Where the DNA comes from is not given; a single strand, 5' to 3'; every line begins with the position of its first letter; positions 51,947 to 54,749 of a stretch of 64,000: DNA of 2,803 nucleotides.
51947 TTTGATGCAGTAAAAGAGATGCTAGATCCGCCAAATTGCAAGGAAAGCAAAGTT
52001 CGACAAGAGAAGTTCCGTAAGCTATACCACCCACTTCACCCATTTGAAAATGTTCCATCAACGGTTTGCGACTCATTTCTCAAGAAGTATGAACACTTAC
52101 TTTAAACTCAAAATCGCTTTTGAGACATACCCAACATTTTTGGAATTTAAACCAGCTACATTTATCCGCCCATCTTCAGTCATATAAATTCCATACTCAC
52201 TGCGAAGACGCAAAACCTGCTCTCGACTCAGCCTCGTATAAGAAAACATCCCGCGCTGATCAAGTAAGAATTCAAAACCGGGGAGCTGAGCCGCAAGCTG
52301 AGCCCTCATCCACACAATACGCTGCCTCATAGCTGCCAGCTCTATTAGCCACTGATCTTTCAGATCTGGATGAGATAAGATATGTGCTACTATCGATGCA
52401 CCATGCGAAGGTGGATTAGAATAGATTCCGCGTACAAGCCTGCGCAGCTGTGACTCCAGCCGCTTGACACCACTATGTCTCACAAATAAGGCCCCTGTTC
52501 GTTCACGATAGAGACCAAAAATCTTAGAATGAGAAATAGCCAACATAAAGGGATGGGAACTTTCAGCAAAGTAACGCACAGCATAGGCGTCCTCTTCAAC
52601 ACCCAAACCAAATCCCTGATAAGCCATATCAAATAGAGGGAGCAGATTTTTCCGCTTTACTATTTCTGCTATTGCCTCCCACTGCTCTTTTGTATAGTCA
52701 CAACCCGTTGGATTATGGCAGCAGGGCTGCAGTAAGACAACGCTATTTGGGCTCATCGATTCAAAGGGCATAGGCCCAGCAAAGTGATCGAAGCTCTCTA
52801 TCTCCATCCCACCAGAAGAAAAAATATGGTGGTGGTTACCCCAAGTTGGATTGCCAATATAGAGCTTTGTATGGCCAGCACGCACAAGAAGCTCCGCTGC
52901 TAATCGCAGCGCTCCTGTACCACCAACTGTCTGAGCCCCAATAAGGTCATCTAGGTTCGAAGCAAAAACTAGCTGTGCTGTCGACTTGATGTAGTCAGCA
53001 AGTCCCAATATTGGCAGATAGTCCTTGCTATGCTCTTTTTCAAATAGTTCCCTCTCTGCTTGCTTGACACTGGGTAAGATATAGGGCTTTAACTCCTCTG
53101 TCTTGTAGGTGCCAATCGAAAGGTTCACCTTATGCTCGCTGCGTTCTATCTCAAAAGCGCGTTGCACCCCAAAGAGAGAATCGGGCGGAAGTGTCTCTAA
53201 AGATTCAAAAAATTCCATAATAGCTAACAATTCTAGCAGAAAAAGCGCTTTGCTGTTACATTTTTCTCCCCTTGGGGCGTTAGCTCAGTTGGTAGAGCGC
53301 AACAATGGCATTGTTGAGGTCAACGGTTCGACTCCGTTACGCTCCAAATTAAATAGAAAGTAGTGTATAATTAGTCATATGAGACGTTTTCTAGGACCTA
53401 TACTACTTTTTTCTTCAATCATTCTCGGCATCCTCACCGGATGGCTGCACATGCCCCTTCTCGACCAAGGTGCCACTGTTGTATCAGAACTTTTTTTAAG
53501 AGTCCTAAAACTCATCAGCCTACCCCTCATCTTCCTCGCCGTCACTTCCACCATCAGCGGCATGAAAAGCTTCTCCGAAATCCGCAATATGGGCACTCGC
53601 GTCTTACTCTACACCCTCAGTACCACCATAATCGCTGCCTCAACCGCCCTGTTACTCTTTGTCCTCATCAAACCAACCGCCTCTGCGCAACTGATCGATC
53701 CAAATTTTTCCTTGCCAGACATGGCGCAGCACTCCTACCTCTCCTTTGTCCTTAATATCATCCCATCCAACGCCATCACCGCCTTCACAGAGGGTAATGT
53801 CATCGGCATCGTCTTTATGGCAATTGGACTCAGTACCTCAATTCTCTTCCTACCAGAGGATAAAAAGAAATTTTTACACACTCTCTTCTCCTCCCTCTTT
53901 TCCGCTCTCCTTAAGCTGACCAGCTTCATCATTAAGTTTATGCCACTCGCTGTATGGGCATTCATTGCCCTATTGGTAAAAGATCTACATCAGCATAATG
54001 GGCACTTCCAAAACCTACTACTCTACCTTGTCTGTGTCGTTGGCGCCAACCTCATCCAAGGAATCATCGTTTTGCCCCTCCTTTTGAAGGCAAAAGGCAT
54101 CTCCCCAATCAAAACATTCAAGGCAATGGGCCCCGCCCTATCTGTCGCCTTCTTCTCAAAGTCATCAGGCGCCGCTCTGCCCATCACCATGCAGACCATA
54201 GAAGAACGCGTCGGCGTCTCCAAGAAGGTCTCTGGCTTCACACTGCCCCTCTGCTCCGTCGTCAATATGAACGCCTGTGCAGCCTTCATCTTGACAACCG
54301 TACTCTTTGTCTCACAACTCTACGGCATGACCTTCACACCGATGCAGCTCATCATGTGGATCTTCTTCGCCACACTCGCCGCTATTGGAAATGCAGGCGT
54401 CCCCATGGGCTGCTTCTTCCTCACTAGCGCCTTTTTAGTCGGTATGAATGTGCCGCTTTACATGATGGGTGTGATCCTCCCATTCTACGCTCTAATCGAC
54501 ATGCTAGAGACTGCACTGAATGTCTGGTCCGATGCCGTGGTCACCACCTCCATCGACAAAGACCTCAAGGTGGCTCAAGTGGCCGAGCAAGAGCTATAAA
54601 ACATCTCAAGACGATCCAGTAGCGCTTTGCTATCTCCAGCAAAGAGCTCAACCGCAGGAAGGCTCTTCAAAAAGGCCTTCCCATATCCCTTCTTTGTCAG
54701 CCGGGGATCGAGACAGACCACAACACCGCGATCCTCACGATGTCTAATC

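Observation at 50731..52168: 63-bp direct repeat flanking a single-gene cassette: insertion footprint in the aminotransferase-mreC junction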

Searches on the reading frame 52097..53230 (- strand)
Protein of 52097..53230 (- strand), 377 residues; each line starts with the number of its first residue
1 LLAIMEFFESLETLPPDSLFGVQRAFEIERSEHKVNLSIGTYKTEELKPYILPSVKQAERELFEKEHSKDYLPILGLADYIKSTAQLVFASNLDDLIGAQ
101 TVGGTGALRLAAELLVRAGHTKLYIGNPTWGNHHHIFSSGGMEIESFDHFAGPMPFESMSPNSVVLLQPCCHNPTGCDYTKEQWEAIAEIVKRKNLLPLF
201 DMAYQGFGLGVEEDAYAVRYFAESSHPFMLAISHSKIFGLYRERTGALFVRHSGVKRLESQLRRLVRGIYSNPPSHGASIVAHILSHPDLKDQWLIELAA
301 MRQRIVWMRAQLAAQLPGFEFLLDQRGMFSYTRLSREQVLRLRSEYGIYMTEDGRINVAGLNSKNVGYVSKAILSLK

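Call 7: search_protein_families(library=pfam, proteins=[window:52097-53230:-], max_evalue=0.01)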
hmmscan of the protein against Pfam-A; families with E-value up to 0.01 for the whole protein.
window:52097-53230:- (377 aa): 1 family
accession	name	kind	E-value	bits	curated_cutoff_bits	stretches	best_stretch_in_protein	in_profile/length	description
PF00155.27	Aminotran_1_2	-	4.8e-66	223.8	19.7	1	33-373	2-361/361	Aminotransferase class I and II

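Call 9: search_protein_families(library=ncbifam, proteins=[window:52097-53230:-], max_evalue=0.01)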
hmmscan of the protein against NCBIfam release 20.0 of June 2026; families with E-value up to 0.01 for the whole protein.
window:52097-53230:- (377 aa): 22 families
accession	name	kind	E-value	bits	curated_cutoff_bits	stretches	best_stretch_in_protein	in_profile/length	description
NF006719.0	PRK09257.1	subfamily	4.4e-127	424.5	377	1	7-375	1-394/397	aromatic amino acid transaminase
NF041364.1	GntC_guanitoxin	equivalog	1.8e-11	43.5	415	1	36-297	2-263/356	guanitoxin biosynthesis PLP-dependent (S)-gamma-hydroxy-L-arginine cyclodehydratase GntC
NF006514.0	PRK08960.1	equivalog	9.6e-08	31.2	554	1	71-270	65-264/388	pyridoxal phosphate-dependent aminotransferase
NF006388.0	PRK08637.1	equivalog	1.3e-07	30.9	301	1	31-312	45-353/433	hypothetical protein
NF004770.0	PRK06108.1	subfamily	1.8e-07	30.3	422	1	99-271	100-275/396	pyridoxal phosphate-dependent aminotransferase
NF005744.0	PRK07568.1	subfamily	3e-07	29.6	389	1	54-255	51-254/398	pyridoxal phosphate-dependent aminotransferase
NF004870.0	PRK06225.1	equivalog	6.2e-07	28.5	351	1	164-251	161-240/380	pyridoxal phosphate-dependent aminotransferase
NF005732.0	PRK07550.1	equivalog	1.3e-06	27.7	366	1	60-321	55-317/389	aminotransferase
TIGR01140.1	L_thr_O3P_dcar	equivalog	4.9e-06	25.9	290.55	1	102-262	72-221/331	threonine-phosphate decarboxylase CobD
NF052290.2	MocR_like_YczR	exception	1.1e-05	24.3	487.4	1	101-339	169-405/458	MocR-like transcription factor YczR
TIGR04544.1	3metArgNH2trans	equivalog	9.4e-05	21.7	350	1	101-264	81-247/366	beta-methylarginine biosynthesis bifunctional aminotransferase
TIGR03542.1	DAPAT_plant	equivalog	0.00062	18.8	364.7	0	168-207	178-218/402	LL-diaminopimelate aminotransferase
NF004621.0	PRK05957.1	equivalog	0.00085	18.1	498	1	164-274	164-267/389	pyridoxal phosphate-dependent aminotransferase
NF004975.0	PRK06348.1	equivalog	0.00091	18.3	549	1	171-246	171-244/384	pyridoxal phosphate-dependent aminotransferase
NF005816.0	PRK07682.1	equivalog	0.0013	17.4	620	1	162-207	163-208/390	aminotransferase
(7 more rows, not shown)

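Call 10: find_homologous_proteins(query=window:52097-53230:-, max_evalue=1e-40)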
Query window:52097-53230:- (377 aa): 7983 proteins with E <= 1e-40 among 8000 candidates; the best 120 are listed.
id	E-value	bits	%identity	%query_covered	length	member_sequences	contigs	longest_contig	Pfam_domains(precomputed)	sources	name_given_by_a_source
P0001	6.9e-250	847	100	99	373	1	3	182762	PF00155.28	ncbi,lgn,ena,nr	ncbi:MAG: Aspartate aminotransferase [Chlamydiales bacterium]|nr:Aspartate aminotransferase [Chlamyd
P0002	1.7e-164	566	67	99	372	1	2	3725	PF00155.28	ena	-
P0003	7.2e-160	550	65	99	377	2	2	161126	PF00155.28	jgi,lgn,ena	-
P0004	7.7e-160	550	65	99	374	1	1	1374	PF00155.28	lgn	-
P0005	2.0e-157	542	65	99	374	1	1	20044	PF00155.28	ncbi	-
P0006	5.9e-157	541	64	99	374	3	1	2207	PF00155.28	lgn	-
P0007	2.8e-133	463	57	99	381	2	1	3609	PF00155.28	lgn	-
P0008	1.3e-131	457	57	99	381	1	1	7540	PF00155.28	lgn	-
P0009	2.4e-117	411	52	99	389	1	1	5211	PF00155.28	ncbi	ncbi:MAG: aromatic amino acid transaminase [Chlamydiales bacterium]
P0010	2.8e-115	404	52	99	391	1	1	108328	PF00155.28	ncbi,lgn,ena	-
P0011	2.3e-111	391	51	98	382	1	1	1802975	PF00155.28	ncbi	-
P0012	2.5e-110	387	49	99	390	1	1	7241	PF00155.28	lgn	-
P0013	7.0e-109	383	48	98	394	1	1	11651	PF00155.28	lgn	-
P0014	1.8e-108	381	48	98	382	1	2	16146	PF00155.28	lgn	-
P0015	1.4e-107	378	48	98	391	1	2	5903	PF00155.28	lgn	-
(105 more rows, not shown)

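Call 11: find_encoding_contigs(protein=P0001, flank=6000, max_places=6)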
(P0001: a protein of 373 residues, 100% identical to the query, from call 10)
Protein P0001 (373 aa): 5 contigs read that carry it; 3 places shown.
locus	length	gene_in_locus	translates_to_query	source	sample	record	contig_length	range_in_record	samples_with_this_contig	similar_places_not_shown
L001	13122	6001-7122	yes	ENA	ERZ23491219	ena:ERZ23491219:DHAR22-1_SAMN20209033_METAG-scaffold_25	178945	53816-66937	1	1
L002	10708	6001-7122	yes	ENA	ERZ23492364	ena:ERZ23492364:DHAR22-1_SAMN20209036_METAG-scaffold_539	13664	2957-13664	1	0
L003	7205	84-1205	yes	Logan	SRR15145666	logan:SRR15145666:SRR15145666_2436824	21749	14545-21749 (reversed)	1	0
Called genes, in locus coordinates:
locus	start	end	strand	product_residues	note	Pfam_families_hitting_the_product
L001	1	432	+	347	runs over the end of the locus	PF06785:UPF0242, PF18095:PAS_12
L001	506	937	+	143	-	-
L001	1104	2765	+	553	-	PF03979:Sigma70_r1_1, PF00140:Sigma70_r1_2, PF04542:Sigma70_r2, PF04539:Sigma70_r3, PF04545:Sigma70_r4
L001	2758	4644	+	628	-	PF00270:DEAD (weak), PF04851:ResIII (faint), PF13307:Helicase_C_2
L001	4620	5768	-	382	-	PF00375:SDF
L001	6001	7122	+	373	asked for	PF00155:Aminotran_1_2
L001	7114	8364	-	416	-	-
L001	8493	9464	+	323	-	PF04085:MreC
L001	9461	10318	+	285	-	PF05050:Methyltransf_21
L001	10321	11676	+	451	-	PF03853:YjeF_N, PF01256:Carb_kinase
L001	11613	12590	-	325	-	PF01073:3Beta_HSD, PF01370:Epimerase, PF02719:Polysacc_synt_2, PF04321:RmlD_sub_bind, PF05368:NmrA (weak), PF07993:NAD_binding_4 (weak), PF13460:NAD_binding_10 (faint), PF16363:GDP_Man_Dehyd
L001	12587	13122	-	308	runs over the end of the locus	PF01073:3Beta_HSD, PF01370:Epimerase, PF02719:Polysacc_synt_2 (faint), PF04321:RmlD_sub_bind, PF07993:NAD_binding_4 (faint), PF16363:GDP_Man_Dehyd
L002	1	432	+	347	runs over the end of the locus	PF06785:UPF0242, PF18095:PAS_12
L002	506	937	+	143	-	-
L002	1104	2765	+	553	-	PF03979:Sigma70_r1_1, PF00140:Sigma70_r1_2, PF04542:Sigma70_r2, PF04539:Sigma70_r3, PF04545:Sigma70_r4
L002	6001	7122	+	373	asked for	PF00155:Aminotran_1_2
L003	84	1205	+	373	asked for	PF00155:Aminotran_1_2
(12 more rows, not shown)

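Call 12: find_encoding_contigs(protein=P0003, flank=6000, max_places=4)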
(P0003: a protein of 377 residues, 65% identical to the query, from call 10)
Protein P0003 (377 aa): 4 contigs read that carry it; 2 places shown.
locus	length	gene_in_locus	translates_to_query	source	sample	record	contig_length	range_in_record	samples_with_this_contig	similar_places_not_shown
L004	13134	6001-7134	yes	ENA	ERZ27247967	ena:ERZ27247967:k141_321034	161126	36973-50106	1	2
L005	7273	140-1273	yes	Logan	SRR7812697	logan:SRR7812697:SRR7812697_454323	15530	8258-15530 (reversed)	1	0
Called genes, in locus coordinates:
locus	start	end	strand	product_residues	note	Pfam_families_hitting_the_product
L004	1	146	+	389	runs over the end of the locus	PF06785:UPF0242, PF18095:PAS_12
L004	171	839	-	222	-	PF25164:CoiA_N, PF25169:DUF7830 (weak), PF06054:CoiA_nuc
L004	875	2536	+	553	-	PF03979:Sigma70_r1_1, PF00140:Sigma70_r1_2, PF04542:Sigma70_r2, PF04539:Sigma70_r3, PF04545:Sigma70_r4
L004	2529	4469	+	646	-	PF00270:DEAD (faint), PF04851:ResIII (faint), PF13307:Helicase_C_2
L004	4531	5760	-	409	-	PF00375:SDF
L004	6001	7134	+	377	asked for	PF00155:Aminotran_1_2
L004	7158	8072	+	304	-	PF02475:TRM5-TYW2_MTfase, PF05575:V_cholerae_RfbT (weak), PF05050:Methyltransf_21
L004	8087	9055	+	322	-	PF04085:MreC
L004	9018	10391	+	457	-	PF03853:YjeF_N, PF01256:Carb_kinase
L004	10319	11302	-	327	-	PF00106:adh_short (weak), PF01073:3Beta_HSD, PF01370:Epimerase, PF02719:Polysacc_synt_2, PF04321:RmlD_sub_bind, PF16363:GDP_Man_Dehyd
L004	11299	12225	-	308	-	PF01073:3Beta_HSD, PF01370:Epimerase, PF02719:Polysacc_synt_2 (faint), PF04321:RmlD_sub_bind, PF16363:GDP_Man_Dehyd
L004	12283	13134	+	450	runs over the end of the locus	PF03721:UDPG_MGDP_dh_N, PF00984:UDPG_MGDP_dh, PF03720:UDPG_MGDP_dh_C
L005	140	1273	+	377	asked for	PF00155:Aminotran_1_2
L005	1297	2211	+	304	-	PF02475:TRM5-TYW2_MTfase, PF05575:V_cholerae_RfbT (weak), PF05050:Methyltransf_21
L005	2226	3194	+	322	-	PF04085:MreC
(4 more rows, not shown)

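Call 13: find_encoding_contigs(protein=P0005, flank=6000, max_places=4)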
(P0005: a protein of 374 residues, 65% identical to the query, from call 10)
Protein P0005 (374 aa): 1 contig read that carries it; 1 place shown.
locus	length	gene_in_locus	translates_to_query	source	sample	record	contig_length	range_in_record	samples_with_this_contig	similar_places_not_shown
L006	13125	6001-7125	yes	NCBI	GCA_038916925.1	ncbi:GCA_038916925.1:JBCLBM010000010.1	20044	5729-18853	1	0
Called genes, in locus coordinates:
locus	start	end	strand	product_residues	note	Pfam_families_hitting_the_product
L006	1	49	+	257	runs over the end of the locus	PF00793:DAHP_synth_1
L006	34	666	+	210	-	-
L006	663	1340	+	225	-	PF03968:LptD_N (faint)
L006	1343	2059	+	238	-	PF00005:ABC_tran, PF13304:AAA_21 (faint)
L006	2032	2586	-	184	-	PF00117:GATase, PF07722:Peptidase_C26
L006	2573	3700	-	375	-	PF04577:Glyco_transf_61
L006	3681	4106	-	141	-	PF00334:NDK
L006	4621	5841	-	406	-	PF00375:SDF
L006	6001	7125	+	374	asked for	PF00155:Aminotran_1_2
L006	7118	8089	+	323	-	PF04085:MreC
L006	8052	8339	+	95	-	PF03853:YjeF_N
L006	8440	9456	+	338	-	PF01256:Carb_kinase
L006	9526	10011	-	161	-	-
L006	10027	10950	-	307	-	PF01073:3Beta_HSD (weak), PF01370:Epimerase, PF02719:Polysacc_synt_2 (faint), PF04321:RmlD_sub_bind (weak), PF07993:NAD_binding_4 (faint), PF16363:GDP_Man_Dehyd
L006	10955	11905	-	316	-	PF01073:3Beta_HSD, PF01370:Epimerase, PF02719:Polysacc_synt_2, PF04321:RmlD_sub_bind, PF07993:NAD_binding_4 (faint), PF16363:GDP_Man_Dehyd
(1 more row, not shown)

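Call 18: find_encoding_contigs(protein=P0002, flank=6000, max_places=4)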
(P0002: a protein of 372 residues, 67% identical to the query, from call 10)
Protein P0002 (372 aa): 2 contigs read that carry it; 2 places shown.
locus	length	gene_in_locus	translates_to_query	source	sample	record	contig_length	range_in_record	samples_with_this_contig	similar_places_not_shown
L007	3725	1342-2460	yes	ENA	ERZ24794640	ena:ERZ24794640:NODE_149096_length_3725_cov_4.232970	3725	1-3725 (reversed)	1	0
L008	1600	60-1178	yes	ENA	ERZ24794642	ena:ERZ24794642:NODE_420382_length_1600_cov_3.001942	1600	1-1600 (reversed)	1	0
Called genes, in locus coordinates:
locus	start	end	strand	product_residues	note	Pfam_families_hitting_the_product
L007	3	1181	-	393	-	?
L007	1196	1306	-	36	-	-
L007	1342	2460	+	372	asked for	PF00155:Aminotran_1_2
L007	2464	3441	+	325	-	PF04085:MreC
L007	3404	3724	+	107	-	?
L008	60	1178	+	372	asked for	PF00155:Aminotran_1_2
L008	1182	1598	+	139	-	?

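Call 60: search_protein_families(library=pfam, proteins=[L004:7158-8072:+], max_evalue=0.001)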
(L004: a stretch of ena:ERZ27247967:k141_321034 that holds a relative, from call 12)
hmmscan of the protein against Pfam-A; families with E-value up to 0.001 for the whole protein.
L004:7158-8072:+ (304 aa): 4 families
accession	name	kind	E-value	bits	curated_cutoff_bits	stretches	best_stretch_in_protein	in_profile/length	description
PF05050.19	Methyltransf_21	-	7e-21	75.5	22.7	1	102-263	1-166/173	Methyltransferase FkbM domain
PF02475.24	TRM5-TYW2_MTfase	-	4e-08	33.8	28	1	97-168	37-107/164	TRM5/TYW2 methyltransferase domain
PF05575.17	V_cholerae_RfbT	-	3e-06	27.2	27.9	1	95-257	78-241/286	Vibrio cholerae RfbT protein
PF05175.20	MTS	-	0.00038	20.6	23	1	96-160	31-93/170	Methyltransferase small domain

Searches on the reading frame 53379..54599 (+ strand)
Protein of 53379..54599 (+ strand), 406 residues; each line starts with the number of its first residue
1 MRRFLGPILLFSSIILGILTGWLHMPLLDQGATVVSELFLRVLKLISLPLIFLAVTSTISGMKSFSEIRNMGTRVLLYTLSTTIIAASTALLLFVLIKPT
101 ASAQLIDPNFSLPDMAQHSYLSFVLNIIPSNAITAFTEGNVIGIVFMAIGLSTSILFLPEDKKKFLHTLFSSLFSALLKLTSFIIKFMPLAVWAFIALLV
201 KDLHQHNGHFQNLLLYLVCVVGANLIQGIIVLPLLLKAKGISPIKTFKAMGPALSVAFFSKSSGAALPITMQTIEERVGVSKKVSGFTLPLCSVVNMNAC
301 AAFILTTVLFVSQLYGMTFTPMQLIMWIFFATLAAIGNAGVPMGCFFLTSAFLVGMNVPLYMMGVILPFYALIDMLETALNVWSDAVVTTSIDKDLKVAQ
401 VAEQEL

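Call 7: search_protein_families(library=pfam, proteins=[window:53379-54599:+], max_evalue=0.01)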
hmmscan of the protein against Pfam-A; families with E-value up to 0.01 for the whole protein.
window:53379-54599:+ (406 aa): 1 family
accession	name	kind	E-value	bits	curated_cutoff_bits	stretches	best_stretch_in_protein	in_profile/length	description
PF00375.23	SDF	-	4e-88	296.5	27.9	1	10-394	5-386/387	Sodium:dicarboxylate symporter family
